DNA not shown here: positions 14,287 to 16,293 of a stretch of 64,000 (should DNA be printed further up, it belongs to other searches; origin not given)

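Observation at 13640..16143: Unassignable, translationally coupled two-gene operon in the cargo slot of a P4/PICI-like island: candidate novel defence system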

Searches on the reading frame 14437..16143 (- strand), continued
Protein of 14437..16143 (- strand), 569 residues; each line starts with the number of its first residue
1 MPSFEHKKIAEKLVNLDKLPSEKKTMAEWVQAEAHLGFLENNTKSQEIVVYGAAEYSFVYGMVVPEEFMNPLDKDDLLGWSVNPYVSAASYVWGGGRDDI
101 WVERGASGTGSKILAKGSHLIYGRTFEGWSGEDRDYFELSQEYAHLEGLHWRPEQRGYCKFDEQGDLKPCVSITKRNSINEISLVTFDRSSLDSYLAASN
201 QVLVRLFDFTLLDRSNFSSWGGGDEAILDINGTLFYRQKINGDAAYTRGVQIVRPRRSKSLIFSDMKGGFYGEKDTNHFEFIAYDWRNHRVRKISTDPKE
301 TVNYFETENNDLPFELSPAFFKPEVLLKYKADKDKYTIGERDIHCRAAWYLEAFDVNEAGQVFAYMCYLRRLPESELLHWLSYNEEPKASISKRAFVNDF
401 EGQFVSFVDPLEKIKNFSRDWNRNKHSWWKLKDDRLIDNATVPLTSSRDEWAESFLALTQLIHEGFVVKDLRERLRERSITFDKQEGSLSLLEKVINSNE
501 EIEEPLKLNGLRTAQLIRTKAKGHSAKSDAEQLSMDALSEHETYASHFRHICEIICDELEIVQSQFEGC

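Call 34: find_related_loci(query=A1, collection=genome_contigs, flank=10000)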
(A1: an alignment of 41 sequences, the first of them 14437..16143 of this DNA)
Query A1 (569 aa) in genome_contigs; peptide patterns used: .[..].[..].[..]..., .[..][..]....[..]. (x = any residue, [..] = any of these).
143 stretches matched a pattern; 133 encode a relative of the query (tblastn E <= 1e-3); the best 80 are kept; 80 distinct loci.
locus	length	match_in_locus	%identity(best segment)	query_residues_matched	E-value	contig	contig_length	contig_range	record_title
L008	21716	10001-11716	63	1-567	0e+0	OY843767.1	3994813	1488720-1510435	MAG: Pseudomonadales bacterium isolate b7de5728-8a04-444b-a201-01595008baed genome assembly, chromosome: 1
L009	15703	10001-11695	56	1-562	0e+0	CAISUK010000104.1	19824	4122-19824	MAG: uncultured proteobacterium isolate D14_bin-0553 genome assembly, contig: bin-0553:104/727, whole genome shotgun seq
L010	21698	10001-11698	54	1-564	0e+0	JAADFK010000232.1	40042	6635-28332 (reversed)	MAG: Acidobacteriota bacterium isolate M_MaxBin.023 contig-127_925, whole genome shotgun sequence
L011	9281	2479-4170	54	1-563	0e+0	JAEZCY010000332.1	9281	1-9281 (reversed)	MAG: Acidobacteria bacterium isolate OH_CBrB_268 k127_3140611, whole genome shotgun sequence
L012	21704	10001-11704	56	1-569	0e+0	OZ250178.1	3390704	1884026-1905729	MAG: Candidatus Foliamicus sp. isolate ac1afad2-df65-4484-8806-aab42824610e genome assembly, chromosome: 1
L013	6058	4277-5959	55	1-562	0e+0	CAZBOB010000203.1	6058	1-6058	MAG TPA_asm: uncultured Desulfobacteraceae bacterium isolate binchicken_co34_357 genome assembly, contig: NODE_23605_len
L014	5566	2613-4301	54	3-563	0e+0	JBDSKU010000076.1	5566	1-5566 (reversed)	MAG: Nitrospiraceae bacterium isolate cluster1_bin.353 k127_2849375, whole genome shotgun sequence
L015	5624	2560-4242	54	1-559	0e+0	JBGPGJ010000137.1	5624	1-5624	MAG: Sulfurifustaceae bacterium isolate OBJ_0618_7090110_45 k141_6644122_length_5624_cov_9.0000, whole genome shotgun se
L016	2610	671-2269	57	33-563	0e+0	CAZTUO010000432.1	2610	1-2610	MAG TPA_asm: uncultured Nitrospira sp. isolate binchicken_co30_85 genome assembly, contig: NODE_18646_length_2610_cov_4.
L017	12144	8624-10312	54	1-562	0e+0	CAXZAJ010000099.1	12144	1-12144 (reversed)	MAG: uncultured bacterium isolate ERR13599002_concoct_79 genome assembly, contig: ERZ24875815.1083, whole genome shotgun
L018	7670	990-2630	56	1-545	0e+0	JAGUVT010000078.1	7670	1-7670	MAG: Deltaproteobacteria bacterium isolate DeMMO5_3 c_000000002192, whole genome shotgun sequence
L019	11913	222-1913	53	1-563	0e+0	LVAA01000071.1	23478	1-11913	MAG: Syntrophobacterales bacterium Delta_02 Delta_02_contig_16310, whole genome shotgun sequence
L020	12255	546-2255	54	1-568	0e+0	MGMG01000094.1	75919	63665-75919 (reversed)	MAG: Chloroflexi bacterium GWB2_54_36 gwb2_scaffold_793, whole genome shotgun sequence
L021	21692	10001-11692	54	3-566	0e+0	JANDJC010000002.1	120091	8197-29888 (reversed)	MAG: Nitrospira sp. isolate SZTDM-2_Bin289 NODE_2_length_120091_cov_1.579832, whole genome shotgun sequence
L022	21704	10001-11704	53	1-566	0e+0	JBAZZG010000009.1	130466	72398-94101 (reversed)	MAG: Bellilinea sp. isolate SO_2017_GW3_10 scaffold_153_c1_OW296A_2017, whole genome shotgun sequence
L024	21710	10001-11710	52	1-568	0e+0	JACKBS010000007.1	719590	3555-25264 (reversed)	MAG: Ardenticatenaceae bacterium isolate HK-STAS-CHLO-27 HK-STAS-CHLO-27_7, whole genome shotgun sequence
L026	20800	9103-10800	52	1-563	0e+0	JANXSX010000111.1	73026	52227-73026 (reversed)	MAG: Isosphaeraceae bacterium isolate 338R_metabat_119 338R_k141_815025, whole genome shotgun sequence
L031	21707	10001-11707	50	1-566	0e+0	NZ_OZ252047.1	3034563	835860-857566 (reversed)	MAG: Candidatus Spongiihabitans sp. isolate 0f302991-e8ce-4c27-b8b3-1c27fcb5bdee chromosome 1, complete sequence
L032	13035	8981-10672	50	1-563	0e+0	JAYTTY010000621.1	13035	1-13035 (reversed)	MAG: Zavarzinella sp. isolate GFS_5468 GFS_5468_620, whole genome shotgun sequence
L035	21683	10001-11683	48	1-567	0e+0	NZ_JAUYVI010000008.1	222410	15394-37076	Dongia sedimenti strain R-7 R_7_scaffold8, whole genome shotgun sequence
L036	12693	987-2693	50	1-568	0e+0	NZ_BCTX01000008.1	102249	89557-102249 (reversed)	Novosphingobium naphthalenivorans NBRC 102051, whole genome shotgun sequence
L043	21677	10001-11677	49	3-563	0e+0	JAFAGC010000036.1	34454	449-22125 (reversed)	MAG: Proteobacteria bacterium isolate OH_SBlB_198 k127_780399, whole genome shotgun sequence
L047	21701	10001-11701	49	1-566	0e+0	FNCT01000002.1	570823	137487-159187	Pseudomonas benzenivorans strain DSM 8628 genome assembly, contig: Ga0104648_102, whole genome shotgun sequence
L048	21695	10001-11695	47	1-567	0e+0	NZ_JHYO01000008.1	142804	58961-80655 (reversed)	Terasakiella pusilla DSM 6293 Q397DRAFT_scaffold00008.8_C, whole genome shotgun sequence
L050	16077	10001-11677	47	1-562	1e-180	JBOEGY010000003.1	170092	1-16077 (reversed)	MAG: Burkholderiaceae bacterium isolate PBSAbet1 PBSAd_contig_17, whole genome shotgun sequence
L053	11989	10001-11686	48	1-563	1e-174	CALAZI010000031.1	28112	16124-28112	MAG TPA_asm: uncultured Alphaproteobacteria bacterium isolate SRR6227243_bin.29_CONCOCT_v1.1_MAG genome assembly, contig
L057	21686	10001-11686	46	1-569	3e-167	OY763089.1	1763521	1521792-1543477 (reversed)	MAG: Dehalococcoidia bacterium isolate e66569de-989e-459c-8942-bbbb2819a0b0 genome assembly, chromosome: 1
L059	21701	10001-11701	43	1-569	8e-163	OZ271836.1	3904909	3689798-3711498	MAG: Alkalispirochaeta sp. isolate 2b52b25b-b167-4c55-8f62-08d4b698aa70 genome assembly, chromosome: 1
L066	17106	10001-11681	48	1-566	6e-157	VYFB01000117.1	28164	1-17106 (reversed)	MAG: Nitrospira sp. SB0677_bin_15 NODE_596_length_28164_cov_11.292646, whole genome shotgun sequence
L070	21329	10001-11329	49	1-440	3e-141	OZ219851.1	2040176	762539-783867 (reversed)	MAG: Opitutales bacterium isolate e4292735-b3b5-42df-bce3-ad3ef7a88f44 genome assembly, chromosome: 10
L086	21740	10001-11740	36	1-566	7e-118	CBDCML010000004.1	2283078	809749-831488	MAG: Opitutales bacterium isolate e0fc1690-48a8-4d2d-90c6-43be15898d10 genome assembly, contig: contig_4, whole genome s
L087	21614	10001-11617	39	20-558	2e-117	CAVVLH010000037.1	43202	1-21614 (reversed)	MAG: uncultured Alphaproteobacteria bacterium isolate MFD04540.bin.2.17 genome assembly, contig: contig_34574, whole gen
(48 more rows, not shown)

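Call 35: list_cluster_members(proteins=[P0001, P0121, P0082, P0076])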
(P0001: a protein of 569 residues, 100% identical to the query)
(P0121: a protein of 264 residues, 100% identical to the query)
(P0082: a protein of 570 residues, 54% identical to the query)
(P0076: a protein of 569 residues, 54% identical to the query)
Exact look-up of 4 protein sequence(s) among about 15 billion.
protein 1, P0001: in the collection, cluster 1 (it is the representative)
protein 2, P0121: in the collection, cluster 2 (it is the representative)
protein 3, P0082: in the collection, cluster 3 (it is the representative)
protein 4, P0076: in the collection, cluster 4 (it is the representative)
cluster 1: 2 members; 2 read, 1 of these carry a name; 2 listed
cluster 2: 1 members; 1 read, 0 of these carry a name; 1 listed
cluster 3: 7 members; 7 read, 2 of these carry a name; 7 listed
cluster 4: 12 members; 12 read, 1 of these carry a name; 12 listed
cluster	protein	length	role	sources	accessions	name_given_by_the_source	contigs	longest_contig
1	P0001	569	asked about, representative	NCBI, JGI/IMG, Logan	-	-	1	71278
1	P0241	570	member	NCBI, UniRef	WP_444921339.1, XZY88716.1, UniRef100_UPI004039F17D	hypothetical protein ACJJID_02450 [Microbulbifer sp. CnH-101-G] | hypothetical protein n=1 Tax=Microbulbifer sp. CnH-101-G TaxID=3243393 RepID=UPI004039F17D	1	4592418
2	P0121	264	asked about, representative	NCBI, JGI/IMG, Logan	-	-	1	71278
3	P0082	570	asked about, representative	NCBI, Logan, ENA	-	-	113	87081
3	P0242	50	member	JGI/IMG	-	hypothetical protein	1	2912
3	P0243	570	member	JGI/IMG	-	hypothetical protein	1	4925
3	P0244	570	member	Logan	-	-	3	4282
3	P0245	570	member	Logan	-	-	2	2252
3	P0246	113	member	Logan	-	-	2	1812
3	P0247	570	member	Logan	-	-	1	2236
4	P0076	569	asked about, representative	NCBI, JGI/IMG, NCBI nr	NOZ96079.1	MAG: hypothetical protein GXP47_15270 [Acidobacteria bacterium] | hypothetical protein [Acidobacteriota bacterium]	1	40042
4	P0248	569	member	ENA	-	-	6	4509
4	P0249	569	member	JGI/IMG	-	-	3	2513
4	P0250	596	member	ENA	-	-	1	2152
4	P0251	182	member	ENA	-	-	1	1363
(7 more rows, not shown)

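Call 41: search_protein_representatives(alignment_id=A1)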
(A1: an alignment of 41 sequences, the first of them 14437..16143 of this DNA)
Query: 41 sequences, 567 profile positions. Proteins with E-value up to 0.001 (for the whole library): 1878; up to 1e-10: 1399; up to 1e-30: 496. The best 150 are listed.
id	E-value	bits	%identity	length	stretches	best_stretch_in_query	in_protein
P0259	1.3e-230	783.1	-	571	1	1-566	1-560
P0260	1.4e-225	766.5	-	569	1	1-566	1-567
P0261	2.1e-218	742.9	-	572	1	1-564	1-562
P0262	4.9e-217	738.3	-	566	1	1-566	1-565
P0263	3.6e-211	719.0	-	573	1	2-566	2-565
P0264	6.7e-205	698.2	-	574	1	1-566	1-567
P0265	1.0e-198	677.9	-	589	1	1-566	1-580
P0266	2.2e-198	676.7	-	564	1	1-566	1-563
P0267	1.3e-197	674.2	-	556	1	1-566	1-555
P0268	1.2e-196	671.0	-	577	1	1-566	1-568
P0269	5.6e-196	668.8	-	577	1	1-566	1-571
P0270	1.1e-195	667.8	-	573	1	2-566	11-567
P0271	1.6e-195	667.3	-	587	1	1-565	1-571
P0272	2.4e-195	666.7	-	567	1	3-566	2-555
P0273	1.4e-194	664.1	-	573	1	1-565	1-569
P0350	2.7e-119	415.6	-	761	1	9-562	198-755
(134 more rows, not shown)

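Call 42: search_protein_families(library=pfam, alignment_id=A3, max_evalue=0.0001)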
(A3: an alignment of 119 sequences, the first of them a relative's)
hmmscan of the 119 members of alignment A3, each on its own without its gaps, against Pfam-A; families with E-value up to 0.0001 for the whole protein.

A. member 1, L001:8471-9565:+ (365 aa): 1 family
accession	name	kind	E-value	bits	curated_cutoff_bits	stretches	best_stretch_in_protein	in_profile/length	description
PF00268.27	Ribonuc_red_sm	-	7.7e-52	176.8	33.6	1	74-289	2-210/281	Ribonucleotide reductase, small chain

B. families by the number of members that match (of 119 scanned): 104 families (the first 25 are shown)
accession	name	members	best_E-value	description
PF01420.25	Methylase_S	4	2e-34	Type I restriction modification DNA specificity domain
PF02810.21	SEC-C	4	5.5e-11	SEC-C motif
PF02384.22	N6_Mtase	3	6.6e-51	N-6 DNA Methylase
PF07669.17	Eco57I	3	3.5e-46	Eco57I restriction-modification methylase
PF01609.27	DDE_Tnp_1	3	4e-20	Transposase DDE domain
PF20473.4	MmeI_Mtase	2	1.3e-23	MmeI, DNA-methyltransferase domain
PF02463.25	SMC_N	2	3.1e-20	RecF/RecN/SMC N terminal domain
PF09335.16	VTT_dom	2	7.3e-20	VTT domain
PF06634.17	DUF1156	2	9.2e-19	Protein of unknown function (DUF1156)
PF05598.16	DUF772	2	5.1e-17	Transposase domain (DUF772)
PF04055.27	Radical_SAM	2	1.4e-16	Radical SAM superfamily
PF02661.23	Fic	2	5.6e-16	Fic/DOC family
PF04326.19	SLFN_AlbA_2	2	5.7e-16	Schlafen, AlbA_2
PF13751.12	DDE_Tnp_1_6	2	5.1e-14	Transposase DDE domain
PF08241.18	Methyltransf_11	2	6.9e-13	Methyltransferase domain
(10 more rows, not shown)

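Call 43: search_protein_families(library=padloc, alignment_id=A3, max_evalue=0.00001)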
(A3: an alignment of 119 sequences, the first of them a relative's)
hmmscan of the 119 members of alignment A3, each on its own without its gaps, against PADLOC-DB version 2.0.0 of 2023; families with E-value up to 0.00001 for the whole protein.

A. member 1, L001:8471-9565:+ (365 aa): 0 families

B. families by the number of members that match (of 119 scanned): 328 families (the first 25 are shown)
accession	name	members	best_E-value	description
PDLC04134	mad2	6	1.8e-37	mads_2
PDLC03069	Specificity_I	4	1.3e-89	Type I specificity subunit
PDLC03107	Specificity_I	4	9.6e-74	Type I specificity subunit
PDLC03127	Specificity_I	4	2.9e-51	Type I specificity subunit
PDLC03119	Specificity_I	4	9.7e-47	Type I specificity subunit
PDLC03100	Specificity_I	4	6.7e-46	Type I specificity subunit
PDLC03194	Specificity_I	4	1.6e-42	Type I specificity subunit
PDLC03117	Specificity_I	4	5.8e-41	Type I specificity subunit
PDLC03148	Specificity_I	4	1.7e-39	Type I specificity subunit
PDLC03072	Specificity_I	4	2.2e-39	Type I specificity subunit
PDLC04137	mad5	4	3.8e-39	mads_5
PDLC03079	Specificity_I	4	7.6e-38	Type I specificity subunit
PDLC03624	REase_MTase_IIG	4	5.6e-36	Type IIG restriction enzyme-methyltransferase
PDLC03188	Specificity_I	4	1.4e-35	Type I specificity subunit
PDLC03159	Specificity_I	4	1.5e-34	Type I specificity subunit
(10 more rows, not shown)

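Call 44: search_protein_families(library=pfam, proteins=[L031:6850-9903:+, L053:7036-9996:+, L070:7487-9994:+, L086:7673-9994:+, L007:7469-9937:+, L066:5747-9784:+, L087:7686-9857:+, L008:11759-13930:+, L048:11686-14163:+, L057:11726-14350:+], max_evalue=0.001)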
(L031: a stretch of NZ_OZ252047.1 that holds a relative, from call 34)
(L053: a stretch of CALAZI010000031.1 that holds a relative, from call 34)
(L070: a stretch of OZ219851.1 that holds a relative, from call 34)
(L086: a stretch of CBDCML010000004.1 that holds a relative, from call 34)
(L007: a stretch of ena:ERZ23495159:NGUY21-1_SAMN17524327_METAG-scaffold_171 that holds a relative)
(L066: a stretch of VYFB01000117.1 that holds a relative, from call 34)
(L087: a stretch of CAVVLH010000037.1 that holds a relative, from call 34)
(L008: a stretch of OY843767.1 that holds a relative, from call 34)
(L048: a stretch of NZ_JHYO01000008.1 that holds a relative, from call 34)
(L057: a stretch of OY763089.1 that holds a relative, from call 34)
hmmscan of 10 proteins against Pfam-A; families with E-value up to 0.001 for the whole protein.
L031:6850-9903:+ (1018 aa): 5 families
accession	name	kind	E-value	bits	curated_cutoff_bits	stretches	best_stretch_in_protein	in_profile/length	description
PF07669.17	Eco57I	-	3.5e-46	157.9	25.3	1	477-664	2-171/171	Eco57I restriction-modification methylase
PF12950.13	TaqI_C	-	1.8e-16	60.9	26.5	1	782-941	1-118/118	TaqI-like C-terminal specificity domain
PF02384.22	N6_Mtase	-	3.8e-13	49.9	20.4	2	347-450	5-72/311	N-6 DNA Methylase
PF20473.4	MmeI_Mtase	-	1.4e-09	38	27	1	412-589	18-152/259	MmeI, DNA-methyltransferase domain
PF04313.20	HSDR_N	-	4.2e-08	33.7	25.1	0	89-152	125-194/198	Type I restriction enzyme R protein N terminus (HSDR_N)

L053:7036-9996:+ (987 aa): 9 families
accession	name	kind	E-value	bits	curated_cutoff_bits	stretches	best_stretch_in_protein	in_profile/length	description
PF17755.6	UvrA_DNA-bind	-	1.3e-40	138.6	23.2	1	323-431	1-109/110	UvrA DNA-binding domain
PF17760.6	UvrA_inter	-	4.3e-36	123.6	23.3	1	132-238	1-107/109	UvrA interaction domain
PF00005.33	ABC_tran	-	2.1e-20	74.2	25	1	826-895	75-137/137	ABC transporter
PF02463.25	SMC_N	-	5.4e-10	39.5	40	0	862-938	135-211/220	RecF/RecN/SMC N terminal domain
PF13304.12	AAA_21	-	5.7e-08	33.6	27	1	871-921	244-295/304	AAA domain, putative AbiEii toxin, Type IV TA system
PF13555.12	AAA_29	-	1.3e-06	28.5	27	0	668-700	23-56/61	P-loop containing region of AAA domain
PF13191.12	AAA_16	-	1.8e-05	25.7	32.6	0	27-85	25-89/167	AAA ATPase domain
PF00684.25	DnaJ_CXXCXGXG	-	1.8e-05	25.4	32.7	0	773-804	17-51/65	DnaJ central domain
PF20703.3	nSTAND1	-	0.00012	22.3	27.1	0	12-84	19-87/379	Novel STAND NTPase 1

L070:7487-9994:+ (836 aa): 4 families
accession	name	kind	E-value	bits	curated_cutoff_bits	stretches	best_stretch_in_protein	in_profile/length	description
PF02384.22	N6_Mtase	-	6.6e-51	173.9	20.4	1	133-430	4-292/311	N-6 DNA Methylase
PF01420.25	Methylase_S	-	2e-34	119.7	22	2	473-609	2-146/168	Type I restriction modification DNA specificity domain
PF01170.24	UPF0020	-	3.1e-06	27.5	22.3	1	165-331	20-183/197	RMKL-like, methyltransferase domain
PF07669.17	Eco57I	-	2.5e-05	24.9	25.3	1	258-338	70-158/171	Eco57I restriction-modification methylase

L086:7673-9994:+ (774 aa): 6 families
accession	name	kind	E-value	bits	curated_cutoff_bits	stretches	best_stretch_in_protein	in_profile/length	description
PF04851.21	ResIII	-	5e-35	121.3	22.5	1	205-357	4-163/164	Type III restriction enzyme, res subunit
PF01420.25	Methylase_S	-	9.7e-22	78.4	22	2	576-744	3-156/168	Type I restriction modification DNA specificity domain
PF18766.7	SWI2_SNF2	-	8.6e-13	48.9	26.7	1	209-358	2-157/221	SWI2/SNF2 ATPase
PF00270.35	DEAD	-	5.4e-10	39.7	26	1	225-356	15-160/167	DEAD/DEAH box helicase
PF13588.12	HSDR_N_2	-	2.3e-06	28.1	25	1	72-137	34-100/110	Type I restriction enzyme R protein N terminus (HSDR_N)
PF04313.20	HSDR_N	-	6.3e-06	26.6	25.1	1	71-136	122-195/198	Type I restriction enzyme R protein N terminus (HSDR_N)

L007:7469-9937:+ (823 aa): 4 families
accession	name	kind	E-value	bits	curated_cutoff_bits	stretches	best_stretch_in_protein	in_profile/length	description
PF02463.25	SMC_N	-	3.1e-20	73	40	1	4-624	2-207/220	RecF/RecN/SMC N terminal domain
PF13476.12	AAA_23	-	6.2e-15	56.8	27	1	8-176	3-171/201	AAA domain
PF13175.12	AAA_15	-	2.7e-05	24.4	32.1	1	4-88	3-82/374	AAA ATPase domain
PF13555.12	AAA_29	-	8.2e-05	22.7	27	1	11-51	11-49/61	P-loop containing region of AAA domain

L066:5747-9784:+ (1346 aa): 4 families
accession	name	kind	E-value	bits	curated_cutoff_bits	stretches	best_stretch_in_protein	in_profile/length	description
PF07669.17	Eco57I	-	1.4e-19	71.2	25.3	2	582-808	2-89/171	Eco57I restriction-modification methylase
PF02384.22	N6_Mtase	-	1e-07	32.1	20.4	0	429-452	21-43/311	N-6 DNA Methylase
PF20473.4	MmeI_Mtase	-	0.00029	20.5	27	0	480-606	8-88/259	MmeI, DNA-methyltransferase domain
PF20465.4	MmeI_hel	-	0.00061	20.9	27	0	273-355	5-75/75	MmeI, helicase spacer domain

L087:7686-9857:+ (724 aa): 6 families
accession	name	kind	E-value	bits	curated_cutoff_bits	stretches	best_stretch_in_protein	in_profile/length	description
PF04546.19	Sigma70_ner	-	2e-41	142.7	29.7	1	175-458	2-209/210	Sigma-70, non-essential region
PF04539.22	Sigma70_r3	-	1.5e-29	102.3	25.3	1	569-644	1-76/78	Sigma-70 region 3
PF04542.20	Sigma70_r2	-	1.6e-23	82.7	24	1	490-560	1-71/71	Sigma-70 region 2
PF03979.19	Sigma70_r1_1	-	2e-23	82.6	22.5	1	38-108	3-73/81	Sigma-70 factor, region 1.1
PF04545.22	Sigma70_r4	-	1.9e-21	75.7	24.1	1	658-711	1-50/50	Sigma-70, region 4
PF00140.25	Sigma70_r1_2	-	1.7e-13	50.7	22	1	133-166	1-34/34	Sigma-70 factor, region 1.2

L008:11759-13930:+ (724 aa): 12 families
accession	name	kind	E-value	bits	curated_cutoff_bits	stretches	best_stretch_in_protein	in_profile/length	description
PF07992.20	Pyr_redox_2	-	1.1e-67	229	26.1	1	239-556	2-291/291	Pyridine nucleotide-disulphide oxidoreductase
PF02852.28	Pyr_redox_dim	-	1.1e-29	103.2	25.3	1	578-682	1-105/110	Pyridine nucleotide-disulphide oxidoreductase, dimerisation domain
PF00070.33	Pyr_redox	-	4e-21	75.8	22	1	404-474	1-71/82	Pyridine nucleotide-disulphide oxidoreductase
PF09335.16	VTT_dom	-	7.3e-20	72.1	33.9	1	71-184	4-122/123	VTT domain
PF13738.12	Pyr_redox_3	-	1.3e-09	38.2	30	1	355-540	115-305/305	Pyridine nucleotide-disulphide oxidoreductase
PF01134.28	GIDA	-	1.5e-08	34.6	22.1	1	239-374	1-150/391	Glucose inhibited division protein A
PF03486.20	HI0933_like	-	8e-07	29.2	50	1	239-273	2-36/244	HI0933-like protein Rossmann domain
PF12831.13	FAD_oxidored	-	3.5e-05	23.7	27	1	239-273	1-35/416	FAD dependent oxidoreductase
PF13434.12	Lys_Orn_oxgnase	-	8.1e-05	22.3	21.3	1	359-434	142-219/339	L-lysine 6-monooxygenase/L-ornithine 5-monooxygenase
PF01262.27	AlaDh_PNT_C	-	0.00016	21.7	23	0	240-270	31-61/214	Alanine dehydrogenase/PNT, C-terminal domain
PF00890.30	FAD_binding_2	-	0.0002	21.1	20.4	0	239-271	1-33/414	FAD binding domain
PF01946.23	Thi4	-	0.00071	19.3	26.2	0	237-288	17-70/235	Thi4 family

L048:11686-14163:+ (826 aa): 1 family
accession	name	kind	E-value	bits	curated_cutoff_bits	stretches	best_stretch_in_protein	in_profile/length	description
PF02810.21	SEC-C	-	1.4e-08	34.9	20.4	1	808-825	1-18/19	SEC-C motif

L057:11726-14350:+ (875 aa): 4 families
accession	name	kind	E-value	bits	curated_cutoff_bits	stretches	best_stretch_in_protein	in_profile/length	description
PF06634.17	DUF1156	-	4.9e-17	62.3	24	1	11-61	1-52/73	Protein of unknown function (DUF1156)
PF01170.24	UPF0020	-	0.00041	20.5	22.3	0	130-159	32-61/197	RMKL-like, methyltransferase domain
PF03602.21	Cons_hypoth95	-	0.00083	19.5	24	0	121-165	34-81/182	Conserved hypothetical protein 95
PF02086.21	MethyltransfD12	-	0.00096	19.4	22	0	113-181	10-76/253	D12 class N6 adenine-specific DNA methyltransferase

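Call 46: search_protein_families(library=phrogs, proteins=[window:14437-16143:-], max_evalue=1)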
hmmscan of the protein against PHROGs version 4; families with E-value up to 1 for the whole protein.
window:14437-16143:- (569 aa): 2 families
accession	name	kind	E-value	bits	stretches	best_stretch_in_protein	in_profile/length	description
phrog_1078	-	unknown function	0.21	12.5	1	44-67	22-45/53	-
phrog_23792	-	unknown function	0.44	11.9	1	422-441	53-72/84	-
